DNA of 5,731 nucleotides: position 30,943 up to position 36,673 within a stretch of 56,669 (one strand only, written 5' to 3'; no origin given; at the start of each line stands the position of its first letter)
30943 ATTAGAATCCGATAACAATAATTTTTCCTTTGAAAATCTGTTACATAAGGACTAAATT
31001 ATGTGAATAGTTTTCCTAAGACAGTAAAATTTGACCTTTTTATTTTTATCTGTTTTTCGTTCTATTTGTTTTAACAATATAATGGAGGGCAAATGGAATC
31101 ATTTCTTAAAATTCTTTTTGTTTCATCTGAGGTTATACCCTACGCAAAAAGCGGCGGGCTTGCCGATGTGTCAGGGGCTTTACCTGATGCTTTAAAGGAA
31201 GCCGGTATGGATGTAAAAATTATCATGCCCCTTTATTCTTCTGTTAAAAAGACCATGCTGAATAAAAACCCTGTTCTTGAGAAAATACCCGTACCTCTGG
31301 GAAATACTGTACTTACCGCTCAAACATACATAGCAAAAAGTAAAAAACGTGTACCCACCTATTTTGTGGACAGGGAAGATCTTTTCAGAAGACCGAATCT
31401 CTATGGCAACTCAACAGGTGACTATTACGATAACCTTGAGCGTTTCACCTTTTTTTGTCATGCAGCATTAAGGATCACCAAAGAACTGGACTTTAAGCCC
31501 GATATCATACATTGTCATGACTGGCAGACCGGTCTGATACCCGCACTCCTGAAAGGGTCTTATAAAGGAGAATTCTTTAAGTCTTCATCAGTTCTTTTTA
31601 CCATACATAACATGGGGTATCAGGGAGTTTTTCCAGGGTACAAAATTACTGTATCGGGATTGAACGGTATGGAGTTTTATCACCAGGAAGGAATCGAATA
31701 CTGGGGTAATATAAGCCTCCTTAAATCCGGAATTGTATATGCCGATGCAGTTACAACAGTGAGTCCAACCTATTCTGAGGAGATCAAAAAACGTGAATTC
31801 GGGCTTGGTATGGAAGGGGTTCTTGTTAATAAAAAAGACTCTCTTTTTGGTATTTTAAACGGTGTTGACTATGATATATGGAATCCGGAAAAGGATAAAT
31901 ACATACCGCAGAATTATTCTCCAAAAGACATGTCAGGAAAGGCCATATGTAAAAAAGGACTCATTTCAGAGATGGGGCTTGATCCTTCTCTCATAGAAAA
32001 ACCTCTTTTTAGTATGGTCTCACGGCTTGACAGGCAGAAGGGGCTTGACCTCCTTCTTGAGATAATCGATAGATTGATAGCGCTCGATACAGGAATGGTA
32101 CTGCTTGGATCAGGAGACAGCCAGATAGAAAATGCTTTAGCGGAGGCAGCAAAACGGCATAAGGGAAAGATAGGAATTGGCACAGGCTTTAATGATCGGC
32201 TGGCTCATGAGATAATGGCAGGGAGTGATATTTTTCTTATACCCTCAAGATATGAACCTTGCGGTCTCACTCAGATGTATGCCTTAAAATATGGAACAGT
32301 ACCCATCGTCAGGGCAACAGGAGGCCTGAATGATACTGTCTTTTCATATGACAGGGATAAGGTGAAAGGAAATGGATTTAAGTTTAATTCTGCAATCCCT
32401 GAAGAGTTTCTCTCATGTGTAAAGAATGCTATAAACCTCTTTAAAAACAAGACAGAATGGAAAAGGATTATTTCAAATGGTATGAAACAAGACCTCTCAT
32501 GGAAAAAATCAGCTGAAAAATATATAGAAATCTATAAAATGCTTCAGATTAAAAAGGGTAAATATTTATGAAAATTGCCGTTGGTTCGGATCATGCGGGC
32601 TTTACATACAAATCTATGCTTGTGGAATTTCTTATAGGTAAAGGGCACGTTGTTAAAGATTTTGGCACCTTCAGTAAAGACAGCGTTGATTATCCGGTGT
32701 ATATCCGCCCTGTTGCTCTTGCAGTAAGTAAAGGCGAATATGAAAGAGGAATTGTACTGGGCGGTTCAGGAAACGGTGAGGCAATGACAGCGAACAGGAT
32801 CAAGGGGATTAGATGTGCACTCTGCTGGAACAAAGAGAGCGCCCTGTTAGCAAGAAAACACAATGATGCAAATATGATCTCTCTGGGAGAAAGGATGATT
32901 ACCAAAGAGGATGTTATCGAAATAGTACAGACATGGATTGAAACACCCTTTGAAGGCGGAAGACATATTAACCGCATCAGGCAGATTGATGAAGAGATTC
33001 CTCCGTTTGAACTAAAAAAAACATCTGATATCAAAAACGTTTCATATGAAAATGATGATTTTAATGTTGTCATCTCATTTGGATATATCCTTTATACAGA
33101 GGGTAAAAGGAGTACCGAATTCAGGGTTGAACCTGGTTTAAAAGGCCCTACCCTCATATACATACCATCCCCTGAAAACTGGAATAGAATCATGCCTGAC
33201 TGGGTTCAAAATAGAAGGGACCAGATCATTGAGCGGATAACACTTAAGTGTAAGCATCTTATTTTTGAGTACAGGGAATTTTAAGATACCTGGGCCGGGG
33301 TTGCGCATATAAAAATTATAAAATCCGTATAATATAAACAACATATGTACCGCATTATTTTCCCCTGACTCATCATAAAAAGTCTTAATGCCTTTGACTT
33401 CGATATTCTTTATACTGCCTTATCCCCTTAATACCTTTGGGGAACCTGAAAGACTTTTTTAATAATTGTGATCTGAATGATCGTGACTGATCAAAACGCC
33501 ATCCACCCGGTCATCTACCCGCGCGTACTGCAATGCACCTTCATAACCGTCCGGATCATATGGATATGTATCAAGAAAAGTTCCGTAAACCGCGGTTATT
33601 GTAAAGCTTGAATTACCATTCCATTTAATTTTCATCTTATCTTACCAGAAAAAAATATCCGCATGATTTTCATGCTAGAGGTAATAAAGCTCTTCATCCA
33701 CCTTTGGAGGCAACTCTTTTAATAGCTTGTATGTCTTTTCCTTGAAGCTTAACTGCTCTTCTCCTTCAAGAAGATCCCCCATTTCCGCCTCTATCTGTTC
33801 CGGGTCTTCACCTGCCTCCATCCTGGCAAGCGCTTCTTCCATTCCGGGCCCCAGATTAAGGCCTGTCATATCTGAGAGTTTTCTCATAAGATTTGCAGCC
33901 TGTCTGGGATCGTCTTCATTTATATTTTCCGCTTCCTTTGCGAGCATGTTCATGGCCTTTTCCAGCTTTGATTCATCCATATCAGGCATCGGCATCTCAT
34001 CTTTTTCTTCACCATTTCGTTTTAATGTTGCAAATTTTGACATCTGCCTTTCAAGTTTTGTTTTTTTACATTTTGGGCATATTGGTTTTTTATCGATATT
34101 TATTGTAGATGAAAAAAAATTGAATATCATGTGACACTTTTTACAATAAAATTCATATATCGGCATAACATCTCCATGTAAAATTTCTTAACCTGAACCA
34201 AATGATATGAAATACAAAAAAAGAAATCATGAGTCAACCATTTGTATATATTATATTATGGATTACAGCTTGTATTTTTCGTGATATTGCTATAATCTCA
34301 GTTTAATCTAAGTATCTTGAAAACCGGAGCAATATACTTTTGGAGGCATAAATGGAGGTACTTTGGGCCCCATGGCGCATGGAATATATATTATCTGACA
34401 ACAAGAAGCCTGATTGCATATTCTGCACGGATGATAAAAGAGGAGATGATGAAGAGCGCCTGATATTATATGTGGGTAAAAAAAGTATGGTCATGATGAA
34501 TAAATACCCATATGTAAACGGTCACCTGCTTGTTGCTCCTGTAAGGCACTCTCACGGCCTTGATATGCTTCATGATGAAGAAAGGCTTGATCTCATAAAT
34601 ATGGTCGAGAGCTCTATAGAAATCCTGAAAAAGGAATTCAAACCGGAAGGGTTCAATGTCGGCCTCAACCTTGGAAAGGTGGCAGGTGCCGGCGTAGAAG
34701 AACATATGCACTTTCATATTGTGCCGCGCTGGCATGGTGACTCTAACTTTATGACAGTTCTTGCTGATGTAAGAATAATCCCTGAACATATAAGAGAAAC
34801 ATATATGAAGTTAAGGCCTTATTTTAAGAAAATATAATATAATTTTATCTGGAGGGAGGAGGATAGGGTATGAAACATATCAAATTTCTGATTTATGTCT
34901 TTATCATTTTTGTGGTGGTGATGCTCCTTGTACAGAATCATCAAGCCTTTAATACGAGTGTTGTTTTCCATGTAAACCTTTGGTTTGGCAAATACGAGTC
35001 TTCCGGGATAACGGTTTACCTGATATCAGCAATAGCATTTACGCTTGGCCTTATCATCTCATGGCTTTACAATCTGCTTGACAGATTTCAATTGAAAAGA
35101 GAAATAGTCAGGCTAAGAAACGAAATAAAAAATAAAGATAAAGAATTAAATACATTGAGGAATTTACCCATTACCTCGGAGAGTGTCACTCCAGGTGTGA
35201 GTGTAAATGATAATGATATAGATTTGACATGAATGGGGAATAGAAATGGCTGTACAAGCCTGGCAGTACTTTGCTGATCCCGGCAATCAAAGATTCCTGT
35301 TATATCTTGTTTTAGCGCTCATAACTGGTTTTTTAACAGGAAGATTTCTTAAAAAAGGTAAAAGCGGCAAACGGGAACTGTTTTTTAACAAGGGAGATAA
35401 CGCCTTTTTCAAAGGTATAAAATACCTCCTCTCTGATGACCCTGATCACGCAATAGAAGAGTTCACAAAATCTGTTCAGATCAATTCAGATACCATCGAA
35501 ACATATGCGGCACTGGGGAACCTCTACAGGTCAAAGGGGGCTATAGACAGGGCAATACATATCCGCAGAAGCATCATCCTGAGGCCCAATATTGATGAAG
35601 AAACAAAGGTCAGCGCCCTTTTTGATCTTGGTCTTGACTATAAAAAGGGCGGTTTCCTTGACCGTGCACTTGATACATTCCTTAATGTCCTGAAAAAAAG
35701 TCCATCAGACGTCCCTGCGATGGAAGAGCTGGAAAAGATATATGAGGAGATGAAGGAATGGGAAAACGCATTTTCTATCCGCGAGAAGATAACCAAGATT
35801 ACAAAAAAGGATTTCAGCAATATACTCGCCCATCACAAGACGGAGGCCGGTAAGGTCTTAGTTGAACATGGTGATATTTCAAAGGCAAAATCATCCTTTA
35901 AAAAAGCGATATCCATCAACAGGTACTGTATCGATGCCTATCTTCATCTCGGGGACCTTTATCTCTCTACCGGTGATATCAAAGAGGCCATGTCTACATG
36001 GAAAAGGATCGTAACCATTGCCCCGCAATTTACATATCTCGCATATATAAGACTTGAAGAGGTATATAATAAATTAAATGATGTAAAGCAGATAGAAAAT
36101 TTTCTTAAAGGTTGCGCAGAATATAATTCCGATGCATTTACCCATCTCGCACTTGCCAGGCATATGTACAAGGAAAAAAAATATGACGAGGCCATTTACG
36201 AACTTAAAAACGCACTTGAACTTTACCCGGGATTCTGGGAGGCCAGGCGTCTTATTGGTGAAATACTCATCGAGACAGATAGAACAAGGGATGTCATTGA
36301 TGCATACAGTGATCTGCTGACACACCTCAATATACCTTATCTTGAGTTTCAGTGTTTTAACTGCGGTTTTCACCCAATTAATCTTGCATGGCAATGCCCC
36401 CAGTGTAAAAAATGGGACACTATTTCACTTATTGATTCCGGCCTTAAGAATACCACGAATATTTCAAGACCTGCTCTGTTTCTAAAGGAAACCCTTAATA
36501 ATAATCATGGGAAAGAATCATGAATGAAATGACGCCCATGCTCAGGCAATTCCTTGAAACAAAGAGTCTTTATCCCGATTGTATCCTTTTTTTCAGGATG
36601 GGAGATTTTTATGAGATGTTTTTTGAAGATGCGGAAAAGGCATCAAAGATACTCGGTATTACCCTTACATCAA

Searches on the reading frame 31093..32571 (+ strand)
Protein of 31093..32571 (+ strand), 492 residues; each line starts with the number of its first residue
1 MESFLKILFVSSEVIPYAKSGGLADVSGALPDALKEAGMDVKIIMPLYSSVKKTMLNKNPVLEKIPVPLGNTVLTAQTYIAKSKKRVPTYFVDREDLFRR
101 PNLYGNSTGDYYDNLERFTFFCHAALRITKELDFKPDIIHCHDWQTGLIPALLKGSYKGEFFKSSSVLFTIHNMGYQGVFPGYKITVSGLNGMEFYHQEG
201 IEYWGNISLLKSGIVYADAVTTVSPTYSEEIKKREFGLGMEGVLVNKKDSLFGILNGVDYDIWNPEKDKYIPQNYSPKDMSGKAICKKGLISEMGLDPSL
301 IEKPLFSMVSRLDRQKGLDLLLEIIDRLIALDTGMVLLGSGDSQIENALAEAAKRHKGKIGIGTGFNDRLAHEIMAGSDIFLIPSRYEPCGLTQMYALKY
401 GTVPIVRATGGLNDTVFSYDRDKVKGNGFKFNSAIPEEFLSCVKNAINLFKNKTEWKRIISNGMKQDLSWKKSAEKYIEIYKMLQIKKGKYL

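Call 7: search_protein_families(library=pfam, proteins=[window:31093-32571:+], max_evalue=10)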
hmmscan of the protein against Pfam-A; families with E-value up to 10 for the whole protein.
window:31093-32571:+ (492 aa): 6 families
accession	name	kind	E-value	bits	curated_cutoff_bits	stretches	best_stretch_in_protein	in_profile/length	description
PF08323.17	Glyco_transf_5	-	1.4e-82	277.5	22.7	1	6-244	1-237/239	Starch synthase catalytic domain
PF00534.26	Glycos_transf_1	-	6.6e-13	49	26.4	1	302-433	14-142/172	Glycosyl transferases group 1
PF13692.12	Glyco_trans_1_4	-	1.7e-11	45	27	1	304-440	2-133/142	Glycosyl transferases group 1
PF13439.12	Glyco_transf_4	-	2e-06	28.4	28.5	1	114-233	50-150/170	Glycosyltransferase Family 4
PF13579.12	Glyco_trans_4_4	-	0.00069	20.4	29.7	1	117-231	56-142/158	Glycosyl transferase 4-like domain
PF20706.3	GT4-conflict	-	0.019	14.4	26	1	307-416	201-320/385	Family 4 Glycosyltransferase in conflict systems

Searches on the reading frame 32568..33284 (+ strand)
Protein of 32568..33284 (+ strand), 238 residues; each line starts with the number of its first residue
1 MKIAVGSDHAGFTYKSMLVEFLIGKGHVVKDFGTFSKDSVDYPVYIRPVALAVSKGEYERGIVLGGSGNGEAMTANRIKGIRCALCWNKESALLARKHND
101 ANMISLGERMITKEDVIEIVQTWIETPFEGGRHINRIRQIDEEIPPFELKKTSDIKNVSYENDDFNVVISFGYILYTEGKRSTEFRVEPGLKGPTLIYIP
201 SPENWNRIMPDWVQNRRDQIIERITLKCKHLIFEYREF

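Call 95: search_protein_families(library=pfam, proteins=[window:32568-33284:+], max_evalue=0.00001)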
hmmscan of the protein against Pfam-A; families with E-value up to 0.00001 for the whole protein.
window:32568-33284:+ (238 aa): 1 family
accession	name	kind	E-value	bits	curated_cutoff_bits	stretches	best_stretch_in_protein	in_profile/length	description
PF02502.23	LacAB_rpiB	-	1.6e-53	180.8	24.7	1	3-140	1-138/138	Ribose/Galactose Isomerase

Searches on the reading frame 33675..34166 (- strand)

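Call 95: search_protein_families(library=pfam, proteins=[window:33675-34166:-], max_evalue=0.00001)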
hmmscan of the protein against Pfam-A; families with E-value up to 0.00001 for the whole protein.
window:33675-34166:- (163 aa): 1 family
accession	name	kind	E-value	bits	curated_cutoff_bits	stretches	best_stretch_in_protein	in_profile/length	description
PF09723.15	Zn_ribbon_8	-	7.1e-11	42.4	34.4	1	1-42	1-41/41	Zinc ribbon domain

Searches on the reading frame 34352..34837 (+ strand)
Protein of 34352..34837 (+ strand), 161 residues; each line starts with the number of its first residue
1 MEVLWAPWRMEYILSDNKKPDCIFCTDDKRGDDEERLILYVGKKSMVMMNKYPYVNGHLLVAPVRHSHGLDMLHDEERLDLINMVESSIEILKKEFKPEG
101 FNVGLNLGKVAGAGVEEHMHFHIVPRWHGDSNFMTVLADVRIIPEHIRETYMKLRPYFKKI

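Call 95: search_protein_families(library=pfam, proteins=[window:34352-34837:+], max_evalue=0.00001)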
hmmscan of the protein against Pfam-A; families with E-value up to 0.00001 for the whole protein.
window:34352-34837:+ (161 aa): 3 families
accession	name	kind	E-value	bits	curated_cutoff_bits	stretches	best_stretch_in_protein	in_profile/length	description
PF01230.28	HIT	-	6.2e-13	49.7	21.5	1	37-127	7-96/98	HIT domain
PF04677.20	CwfJ_C_1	-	9.4e-07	29.2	21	1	18-89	10-78/122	Protein similar to CwfJ C-terminus 1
PF11969.13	DcpS_C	-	2.3e-06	28.5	24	1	22-124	2-100/114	Scavenger mRNA decapping enzyme C-term binding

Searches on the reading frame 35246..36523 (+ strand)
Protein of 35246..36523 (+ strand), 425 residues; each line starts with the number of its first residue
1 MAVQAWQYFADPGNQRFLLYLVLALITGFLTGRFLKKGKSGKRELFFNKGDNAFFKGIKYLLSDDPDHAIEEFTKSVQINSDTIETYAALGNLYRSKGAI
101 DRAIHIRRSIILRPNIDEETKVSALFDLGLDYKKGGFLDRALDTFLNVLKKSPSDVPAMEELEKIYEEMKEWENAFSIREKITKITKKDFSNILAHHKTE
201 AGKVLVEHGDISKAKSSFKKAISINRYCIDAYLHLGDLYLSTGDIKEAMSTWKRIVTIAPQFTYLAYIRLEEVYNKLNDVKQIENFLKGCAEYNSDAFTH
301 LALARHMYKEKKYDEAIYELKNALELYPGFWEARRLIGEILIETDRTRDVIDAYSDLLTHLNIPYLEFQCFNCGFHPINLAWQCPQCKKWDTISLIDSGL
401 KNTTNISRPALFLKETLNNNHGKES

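Call 95: search_protein_families(library=pfam, proteins=[window:35246-36523:+], max_evalue=0.00001)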
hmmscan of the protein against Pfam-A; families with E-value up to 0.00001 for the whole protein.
window:35246-36523:+ (425 aa): 17 families
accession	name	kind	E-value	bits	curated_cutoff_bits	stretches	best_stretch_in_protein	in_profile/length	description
PF07719.23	TPR_2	-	6.2e-23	79.4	27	0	298-329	2-33/34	Tetratricopeptide repeat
PF14559.12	TPR_19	-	1.6e-21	76.8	25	1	205-262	1-58/68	Tetratricopeptide repeat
PF00515.34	TPR_1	-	3.5e-18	65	27.8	0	230-262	2-34/34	Tetratricopeptide repeat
PF13414.12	TPR_11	-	1.4e-15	57.2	26.8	0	202-243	1-42/42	TPR repeat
PF13428.12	TPR_14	-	1.1e-14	53.9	23.5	0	300-339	4-43/44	Tetratricopeptide repeat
PF13181.12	TPR_8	-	8.6e-14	50.9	25.7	0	230-261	2-33/34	Tetratricopeptide repeat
PF13432.12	TPR_16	-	6.1e-12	46.2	32.7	0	200-260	2-62/65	Tetratricopeptide repeat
PF13424.12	TPR_12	-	2.1e-11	44.3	30.1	0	165-224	12-74/77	Tetratricopeptide repeat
PF13174.12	TPR_6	-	3.5e-11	43.4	26.3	0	230-260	1-31/33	Tetratricopeptide repeat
PF13431.12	TPR_17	-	1.4e-08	34.8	24.4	0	218-248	2-32/34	Tetratricopeptide repeat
PF13176.12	TPR_7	-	3.5e-08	33.4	27.9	0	86-104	1-19/36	Tetratricopeptide repeat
PF18073.7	Zn_ribbon_LapB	-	6.3e-08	32.6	25.7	1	368-393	1-26/28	Rubredoxin metal binding domain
PF22860.2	DUF7017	-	6.2e-07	29.9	27.5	0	236-327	8-101/141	Domain of unknown function (DUF7017)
PF12895.13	ANAPC3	-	1.3e-06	29.1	27.2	0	295-354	24-79/82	Anaphase-promoting complex, cyclosome, subunit 3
PF25064.1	ARM_TT21_5th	-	3.3e-06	27.8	27.8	0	232-294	4-65/117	TT21 fifth ARM repeats domain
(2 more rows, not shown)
